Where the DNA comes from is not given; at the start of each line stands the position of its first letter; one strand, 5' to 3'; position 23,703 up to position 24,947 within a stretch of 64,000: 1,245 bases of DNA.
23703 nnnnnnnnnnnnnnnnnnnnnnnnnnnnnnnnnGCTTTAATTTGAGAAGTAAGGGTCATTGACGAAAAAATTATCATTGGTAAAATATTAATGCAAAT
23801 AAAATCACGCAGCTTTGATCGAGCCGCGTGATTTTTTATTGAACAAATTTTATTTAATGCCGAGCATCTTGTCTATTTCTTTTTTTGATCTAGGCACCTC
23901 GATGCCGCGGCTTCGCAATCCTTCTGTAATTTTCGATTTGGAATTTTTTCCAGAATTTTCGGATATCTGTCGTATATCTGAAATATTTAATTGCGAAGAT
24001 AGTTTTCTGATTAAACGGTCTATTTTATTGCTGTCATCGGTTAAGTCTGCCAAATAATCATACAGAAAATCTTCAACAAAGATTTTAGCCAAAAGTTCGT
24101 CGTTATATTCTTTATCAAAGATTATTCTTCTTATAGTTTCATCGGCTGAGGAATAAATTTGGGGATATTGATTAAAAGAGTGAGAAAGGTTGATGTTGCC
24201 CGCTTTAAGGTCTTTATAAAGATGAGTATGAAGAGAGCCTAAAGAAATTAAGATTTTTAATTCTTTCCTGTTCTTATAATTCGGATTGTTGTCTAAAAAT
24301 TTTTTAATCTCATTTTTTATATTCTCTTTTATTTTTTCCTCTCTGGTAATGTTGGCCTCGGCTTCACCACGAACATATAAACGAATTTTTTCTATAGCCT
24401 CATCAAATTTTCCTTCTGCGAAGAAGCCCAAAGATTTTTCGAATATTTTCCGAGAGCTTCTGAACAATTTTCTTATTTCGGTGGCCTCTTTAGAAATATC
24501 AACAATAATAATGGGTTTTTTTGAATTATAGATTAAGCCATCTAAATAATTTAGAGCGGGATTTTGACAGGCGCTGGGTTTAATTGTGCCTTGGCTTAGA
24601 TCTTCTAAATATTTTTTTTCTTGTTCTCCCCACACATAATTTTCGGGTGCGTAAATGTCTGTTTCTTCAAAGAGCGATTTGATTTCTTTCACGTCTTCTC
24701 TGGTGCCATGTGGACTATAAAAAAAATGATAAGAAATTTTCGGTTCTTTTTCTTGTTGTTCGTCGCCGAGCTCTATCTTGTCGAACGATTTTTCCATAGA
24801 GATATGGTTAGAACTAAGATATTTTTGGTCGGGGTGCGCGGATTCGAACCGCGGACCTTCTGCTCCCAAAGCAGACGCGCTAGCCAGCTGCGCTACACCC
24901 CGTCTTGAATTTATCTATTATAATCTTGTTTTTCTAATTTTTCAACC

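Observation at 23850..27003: Three tandem lineage-specific paralogs next to tRNA-Pro, with a fused or frameshifted middle copy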

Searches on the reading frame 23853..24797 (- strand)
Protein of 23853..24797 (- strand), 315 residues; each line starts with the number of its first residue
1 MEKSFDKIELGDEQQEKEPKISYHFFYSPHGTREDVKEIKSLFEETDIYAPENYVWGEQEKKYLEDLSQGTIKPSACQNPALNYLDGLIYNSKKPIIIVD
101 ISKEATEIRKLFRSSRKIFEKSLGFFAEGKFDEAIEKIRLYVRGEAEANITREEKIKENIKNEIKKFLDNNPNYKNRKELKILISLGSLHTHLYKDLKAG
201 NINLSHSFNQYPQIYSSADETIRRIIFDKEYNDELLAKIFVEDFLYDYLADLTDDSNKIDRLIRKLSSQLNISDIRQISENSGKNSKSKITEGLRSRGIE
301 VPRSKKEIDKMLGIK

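Call 7: search_protein_families(library=pfam, max_evalue=10, proteins=[window:23853-24797:-])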
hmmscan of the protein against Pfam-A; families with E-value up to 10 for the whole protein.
seq(315 aa): 0 families

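Call 8: search_protein_families(library=ncbifam, max_evalue=10, proteins=[window:23853-24797:-])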
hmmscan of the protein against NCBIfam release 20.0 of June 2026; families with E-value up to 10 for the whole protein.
seq(315 aa): 2 families
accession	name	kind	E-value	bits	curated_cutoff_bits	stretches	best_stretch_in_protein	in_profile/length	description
NF005175.0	PRK06654.1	equivalog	0.015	15.1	218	1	135-171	130-166/181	flagellar basal body-associated protein FliL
TIGR00374.1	TIGR00374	subfamily_domain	0.28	10.6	43.2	1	128-187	159-221/323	flippase-like domain-containing protein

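Call 14: search_protein_families(library=padloc, max_evalue=10, proteins=[window:23853-24797:-])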
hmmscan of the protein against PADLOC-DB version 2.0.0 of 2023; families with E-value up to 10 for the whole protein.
window:23853-24797:- (315 aa): 0 families

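Call 15: search_protein_families(library=phrogs, max_evalue=10, proteins=[window:23853-24797:-])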
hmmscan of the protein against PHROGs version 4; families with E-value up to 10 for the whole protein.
window:23853-24797:- (315 aa): 2 families
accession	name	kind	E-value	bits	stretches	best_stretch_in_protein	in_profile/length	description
phrog_28725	-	unknown function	0.061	14.4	1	169-235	107-175/201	-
phrog_38667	-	unknown function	0.18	12.2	1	160-256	3-99/204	-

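Call 48: find_related_loci(query=A4, collection=genome_contigs, flank=6000)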
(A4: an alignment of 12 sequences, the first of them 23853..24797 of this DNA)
Query A4 (315 aa) in genome_contigs; peptide patterns used: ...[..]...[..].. (x = any residue, [..] = any of these).
53 stretches matched a pattern; 14 encode a relative of the query (tblastn E <= 1e-3); 14 distinct loci.
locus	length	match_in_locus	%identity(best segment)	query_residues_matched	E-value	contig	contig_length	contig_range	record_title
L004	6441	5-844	65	35-314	5e-114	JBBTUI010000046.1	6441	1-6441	MAG: Patescibacteria group bacterium isolate H41-bin211_1 H41_bin211_1_000000000046, whole genome shotgun sequence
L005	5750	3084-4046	41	4-315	1e-70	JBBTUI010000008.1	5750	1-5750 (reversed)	MAG: Patescibacteria group bacterium isolate H41-bin211_1 H41_bin211_1_000000000008, whole genome shotgun sequence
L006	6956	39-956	40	13-314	9e-65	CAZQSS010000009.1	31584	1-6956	MAG TPA_asm: uncultured Gammaproteobacteria bacterium isolate binchicken_co248_149 genome assembly, contig: NODE_1179_le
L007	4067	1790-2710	40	19-312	2e-64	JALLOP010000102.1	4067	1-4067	Patescibacteria group bacterium AH-259-L07 AH-259-L07_NODE_102, whole genome shotgun sequence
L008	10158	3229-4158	32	8-313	6e-43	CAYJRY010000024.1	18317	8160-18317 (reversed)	MAG TPA_asm: uncultured Gammaproteobacteria bacterium isolate ERP125453_co1_466 genome assembly, contig: NODE_3049_lengt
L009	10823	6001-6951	29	11-314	6e-35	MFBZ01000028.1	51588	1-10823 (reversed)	MAG: Candidatus Curtissbacteria bacterium RIFCSPLOWO2_12_FULL_41_16 rifcsplowo2_12_scaffold_855, whole genome shotgun se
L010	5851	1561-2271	31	7-243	1e-32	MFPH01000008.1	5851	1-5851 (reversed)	MAG: Candidatus Levybacteria bacterium RIFCSPLOWO2_12_FULL_37_14 rifcsplowo2_12_scaffold_114707, whole genome shotgun se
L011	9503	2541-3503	25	13-308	2e-26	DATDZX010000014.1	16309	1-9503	MAG TPA_asm: Candidatus Paceibacterota bacterium isolate SMAG_U8203 k141_1625047, whole genome shotgun sequence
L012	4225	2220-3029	27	20-279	1e-25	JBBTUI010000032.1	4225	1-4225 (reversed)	MAG: Patescibacteria group bacterium isolate H41-bin211_1 H41_bin211_1_000000000032, whole genome shotgun sequence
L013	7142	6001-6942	26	13-301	2e-21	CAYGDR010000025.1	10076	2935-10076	MAG TPA_asm: uncultured Candidatus Saccharibacteria bacterium isolate ERP113451_co3_35 genome assembly, contig: NODE_563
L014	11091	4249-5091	25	13-283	3e-19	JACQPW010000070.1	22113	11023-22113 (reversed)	MAG: Candidatus Kerfeldbacteria bacterium isolate NC_groundwater_1317_Ag_S-0.2um_47_26 S_p2_S4_coassembly_k141_2514501,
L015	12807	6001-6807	27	19-281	7e-19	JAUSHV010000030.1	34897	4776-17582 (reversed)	MAG: bacterium isolate E14_metabat.bin.207_sub E14_k141_1226225, whole genome shotgun sequence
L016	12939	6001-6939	31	14-313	3e-38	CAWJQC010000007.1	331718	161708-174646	MAG: uncultured bacterium isolate MFD03726.bin.1.80 genome assembly, contig: contig_57801, whole genome shotgun sequence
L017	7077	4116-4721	25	25-228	9e-12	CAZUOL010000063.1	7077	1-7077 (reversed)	MAG TPA_asm: uncultured Candidatus Saccharibacteria bacterium isolate SRP135725_co2_713 genome assembly, contig: k141_59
